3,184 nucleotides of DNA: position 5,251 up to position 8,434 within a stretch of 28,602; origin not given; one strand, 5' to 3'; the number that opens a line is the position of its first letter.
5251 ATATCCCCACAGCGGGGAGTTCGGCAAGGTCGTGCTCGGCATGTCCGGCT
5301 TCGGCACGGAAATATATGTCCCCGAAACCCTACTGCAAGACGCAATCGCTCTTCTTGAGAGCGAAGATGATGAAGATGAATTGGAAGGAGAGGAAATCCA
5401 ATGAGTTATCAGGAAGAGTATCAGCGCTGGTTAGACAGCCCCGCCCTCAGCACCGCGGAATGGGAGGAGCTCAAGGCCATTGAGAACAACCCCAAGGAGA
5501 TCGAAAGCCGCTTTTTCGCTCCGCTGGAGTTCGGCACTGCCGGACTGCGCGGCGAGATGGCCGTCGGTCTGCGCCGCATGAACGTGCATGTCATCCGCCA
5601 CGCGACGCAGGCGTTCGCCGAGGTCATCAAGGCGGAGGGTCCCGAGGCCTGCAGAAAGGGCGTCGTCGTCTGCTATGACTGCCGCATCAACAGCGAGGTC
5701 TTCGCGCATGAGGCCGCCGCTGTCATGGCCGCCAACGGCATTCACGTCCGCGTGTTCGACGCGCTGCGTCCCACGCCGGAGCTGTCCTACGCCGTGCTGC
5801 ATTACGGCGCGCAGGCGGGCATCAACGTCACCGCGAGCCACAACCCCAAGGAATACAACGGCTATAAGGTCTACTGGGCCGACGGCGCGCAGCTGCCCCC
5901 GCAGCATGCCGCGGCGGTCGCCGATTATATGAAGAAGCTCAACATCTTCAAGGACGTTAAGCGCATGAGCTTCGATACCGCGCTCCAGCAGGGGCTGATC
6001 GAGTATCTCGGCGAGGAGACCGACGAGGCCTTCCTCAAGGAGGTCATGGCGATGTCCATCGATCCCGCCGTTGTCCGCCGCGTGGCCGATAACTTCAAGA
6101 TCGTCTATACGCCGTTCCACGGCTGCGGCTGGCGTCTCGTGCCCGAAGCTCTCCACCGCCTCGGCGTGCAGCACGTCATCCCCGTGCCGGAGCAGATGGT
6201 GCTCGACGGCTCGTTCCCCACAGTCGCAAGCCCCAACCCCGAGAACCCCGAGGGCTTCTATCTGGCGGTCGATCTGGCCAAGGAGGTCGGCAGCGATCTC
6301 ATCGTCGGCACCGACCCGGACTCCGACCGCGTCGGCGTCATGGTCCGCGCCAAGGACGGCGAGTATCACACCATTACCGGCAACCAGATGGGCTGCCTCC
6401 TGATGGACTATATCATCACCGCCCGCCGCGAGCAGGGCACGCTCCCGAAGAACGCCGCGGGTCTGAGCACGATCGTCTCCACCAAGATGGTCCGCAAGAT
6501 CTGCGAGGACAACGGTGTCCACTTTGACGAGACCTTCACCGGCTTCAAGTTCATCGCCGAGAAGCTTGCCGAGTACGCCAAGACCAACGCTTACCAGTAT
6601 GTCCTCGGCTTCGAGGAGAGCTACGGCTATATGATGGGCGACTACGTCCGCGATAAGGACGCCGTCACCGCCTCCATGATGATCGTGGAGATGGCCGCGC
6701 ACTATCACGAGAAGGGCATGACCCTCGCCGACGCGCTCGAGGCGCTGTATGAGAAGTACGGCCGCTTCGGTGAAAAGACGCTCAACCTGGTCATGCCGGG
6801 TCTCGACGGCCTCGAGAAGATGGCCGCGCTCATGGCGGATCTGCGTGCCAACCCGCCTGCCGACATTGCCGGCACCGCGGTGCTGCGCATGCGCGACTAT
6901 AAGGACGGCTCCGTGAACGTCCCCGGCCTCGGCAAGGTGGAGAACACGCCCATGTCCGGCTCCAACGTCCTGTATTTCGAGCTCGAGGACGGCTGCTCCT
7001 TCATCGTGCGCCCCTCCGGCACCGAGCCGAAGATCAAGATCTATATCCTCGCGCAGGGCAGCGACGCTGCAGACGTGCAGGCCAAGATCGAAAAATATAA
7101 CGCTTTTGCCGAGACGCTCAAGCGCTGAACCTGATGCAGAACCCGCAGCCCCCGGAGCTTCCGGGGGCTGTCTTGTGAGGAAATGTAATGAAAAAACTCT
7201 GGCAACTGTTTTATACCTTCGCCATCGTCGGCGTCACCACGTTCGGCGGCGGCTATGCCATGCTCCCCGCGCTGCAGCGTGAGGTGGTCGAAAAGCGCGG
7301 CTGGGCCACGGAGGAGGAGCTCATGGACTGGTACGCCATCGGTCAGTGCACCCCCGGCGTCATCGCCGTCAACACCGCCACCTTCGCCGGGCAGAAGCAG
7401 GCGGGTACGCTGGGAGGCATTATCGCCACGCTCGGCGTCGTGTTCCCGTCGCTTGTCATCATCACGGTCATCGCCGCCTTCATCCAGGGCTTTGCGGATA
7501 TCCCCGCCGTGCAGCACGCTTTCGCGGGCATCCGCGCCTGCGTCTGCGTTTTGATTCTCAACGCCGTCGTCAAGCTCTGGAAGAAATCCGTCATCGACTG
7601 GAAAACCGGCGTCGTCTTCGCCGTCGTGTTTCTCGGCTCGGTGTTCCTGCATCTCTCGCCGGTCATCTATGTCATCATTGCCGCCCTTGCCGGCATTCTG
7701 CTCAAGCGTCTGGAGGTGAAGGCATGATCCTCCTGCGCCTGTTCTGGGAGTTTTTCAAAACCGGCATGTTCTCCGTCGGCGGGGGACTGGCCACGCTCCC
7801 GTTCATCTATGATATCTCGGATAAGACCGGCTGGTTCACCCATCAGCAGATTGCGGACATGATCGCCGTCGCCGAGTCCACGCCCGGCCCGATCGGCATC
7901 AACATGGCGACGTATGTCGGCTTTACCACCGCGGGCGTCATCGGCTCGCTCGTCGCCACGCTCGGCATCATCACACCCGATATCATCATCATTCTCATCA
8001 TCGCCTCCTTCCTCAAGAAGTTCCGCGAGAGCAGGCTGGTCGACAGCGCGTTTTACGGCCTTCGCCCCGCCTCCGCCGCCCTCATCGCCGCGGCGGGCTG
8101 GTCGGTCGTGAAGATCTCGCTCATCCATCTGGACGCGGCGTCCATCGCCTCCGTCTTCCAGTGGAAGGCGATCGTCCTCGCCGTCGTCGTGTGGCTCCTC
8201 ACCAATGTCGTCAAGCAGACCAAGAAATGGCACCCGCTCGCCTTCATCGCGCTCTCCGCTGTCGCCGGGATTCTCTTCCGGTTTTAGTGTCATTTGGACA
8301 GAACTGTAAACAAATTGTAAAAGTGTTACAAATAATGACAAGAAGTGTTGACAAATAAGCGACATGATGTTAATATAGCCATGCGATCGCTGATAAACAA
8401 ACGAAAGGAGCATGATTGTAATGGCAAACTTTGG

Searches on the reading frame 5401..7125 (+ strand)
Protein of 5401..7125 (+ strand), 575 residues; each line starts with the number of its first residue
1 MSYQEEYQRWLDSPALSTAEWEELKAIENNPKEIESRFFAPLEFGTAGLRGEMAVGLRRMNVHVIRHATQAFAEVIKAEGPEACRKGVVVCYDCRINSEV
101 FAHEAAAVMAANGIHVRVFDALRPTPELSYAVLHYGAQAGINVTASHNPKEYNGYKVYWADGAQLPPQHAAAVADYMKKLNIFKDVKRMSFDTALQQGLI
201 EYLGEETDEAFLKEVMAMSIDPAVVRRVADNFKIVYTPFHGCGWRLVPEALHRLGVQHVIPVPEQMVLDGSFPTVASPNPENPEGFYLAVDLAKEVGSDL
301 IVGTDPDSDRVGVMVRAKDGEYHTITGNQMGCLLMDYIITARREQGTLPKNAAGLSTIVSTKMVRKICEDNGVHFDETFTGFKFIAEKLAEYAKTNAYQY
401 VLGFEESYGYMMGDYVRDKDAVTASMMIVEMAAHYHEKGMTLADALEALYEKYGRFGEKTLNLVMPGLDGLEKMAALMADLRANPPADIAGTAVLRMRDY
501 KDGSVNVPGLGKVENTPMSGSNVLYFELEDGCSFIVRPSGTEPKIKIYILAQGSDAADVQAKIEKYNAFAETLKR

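Call 5: search_protein_families(library=pfam, proteins=[window:5401-7125:+], max_evalue=0.1)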
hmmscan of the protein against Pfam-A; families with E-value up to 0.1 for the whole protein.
window:5401-7125:+ (575 aa): 5 families
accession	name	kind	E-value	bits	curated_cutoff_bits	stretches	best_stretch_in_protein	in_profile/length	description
PF02878.22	PGM_PMM_I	-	1.1e-39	135.7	22.5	1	43-179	3-133/138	Phosphoglucomutase/phosphomannomutase, alpha/beta/alpha domain I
PF02879.22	PGM_PMM_II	-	1.5e-21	77.3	29.3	1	229-314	18-99/103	Phosphoglucomutase/phosphomannomutase, alpha/beta/alpha domain II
PF02880.22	PGM_PMM_III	-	2e-21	76.7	20.7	1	327-453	2-115/115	Phosphoglucomutase/phosphomannomutase, alpha/beta/alpha domain III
PF00408.26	PGM_PMM_IV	-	3.6e-06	27.4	23.1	1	520-556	22-56/68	Phosphoglucomutase/phosphomannomutase, C-terminal domain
PF01368.27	DHH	-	0.085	13.6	28.1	0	411-435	4-28/125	DHH family, N-terminal domain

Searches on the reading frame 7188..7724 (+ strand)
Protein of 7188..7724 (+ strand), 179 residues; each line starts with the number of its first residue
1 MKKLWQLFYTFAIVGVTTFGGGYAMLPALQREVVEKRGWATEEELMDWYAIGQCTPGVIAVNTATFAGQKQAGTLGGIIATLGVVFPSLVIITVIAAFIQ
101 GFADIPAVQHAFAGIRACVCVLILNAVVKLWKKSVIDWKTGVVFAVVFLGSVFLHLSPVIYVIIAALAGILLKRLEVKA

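Call 5: search_protein_families(library=pfam, proteins=[window:7188-7724:+], max_evalue=0.1)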
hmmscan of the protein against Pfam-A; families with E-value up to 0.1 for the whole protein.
window:7188-7724:+ (179 aa): 1 family
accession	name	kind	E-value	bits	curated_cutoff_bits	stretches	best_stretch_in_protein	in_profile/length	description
PF02417.20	Chromate_transp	-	2.4e-51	174.5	28.6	1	5-170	1-166/166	Chromate transporter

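Call 81: search_protein_families(library=ncbifam, proteins=[window:7188-7724:+], max_evalue=0.00001)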
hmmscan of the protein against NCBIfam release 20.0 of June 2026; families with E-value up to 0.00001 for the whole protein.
window:7188-7724:+ (179 aa): 3 families
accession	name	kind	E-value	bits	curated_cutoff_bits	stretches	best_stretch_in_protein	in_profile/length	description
TIGR00937.1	2A51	subfamily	8.2e-28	98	171.7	1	2-169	201-368/368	chromate efflux transporter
NF053760.1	ChrTpChrABac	equivalog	2.3e-20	73.6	250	1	4-170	3-172/178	chromate efflux transporter ChrA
NF053759.1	ChrTpChrBBac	equivalog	8.7e-18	64.7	250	1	7-172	4-172/180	chromate efflux transporter ChrB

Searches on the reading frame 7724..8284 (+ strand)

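Call 5: search_protein_families(library=pfam, proteins=[window:7724-8284:+], max_evalue=0.1)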
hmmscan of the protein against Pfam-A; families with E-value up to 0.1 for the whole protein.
window:7724-8284:+ (187 aa): 1 family
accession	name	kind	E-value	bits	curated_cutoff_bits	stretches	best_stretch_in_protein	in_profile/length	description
PF02417.20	Chromate_transp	-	1.1e-45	156.1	28.6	1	4-183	1-166/166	Chromate transporter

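Call 81: search_protein_families(library=ncbifam, proteins=[window:7724-8284:+], max_evalue=0.00001)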
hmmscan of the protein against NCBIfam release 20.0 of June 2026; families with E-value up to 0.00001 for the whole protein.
window:7724-8284:+ (187 aa): 3 families
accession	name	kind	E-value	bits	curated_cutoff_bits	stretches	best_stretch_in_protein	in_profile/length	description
NF053760.1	ChrTpChrABac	equivalog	4.9e-26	92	250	1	1-182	1-171/178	chromate efflux transporter ChrA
TIGR00937.1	2A51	subfamily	3.6e-21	76.2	171.7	1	7-146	207-346/368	chromate efflux transporter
NF053759.1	ChrTpChrBBac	equivalog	1.1e-19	70.9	250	1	6-153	4-152/180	chromate efflux transporter ChrB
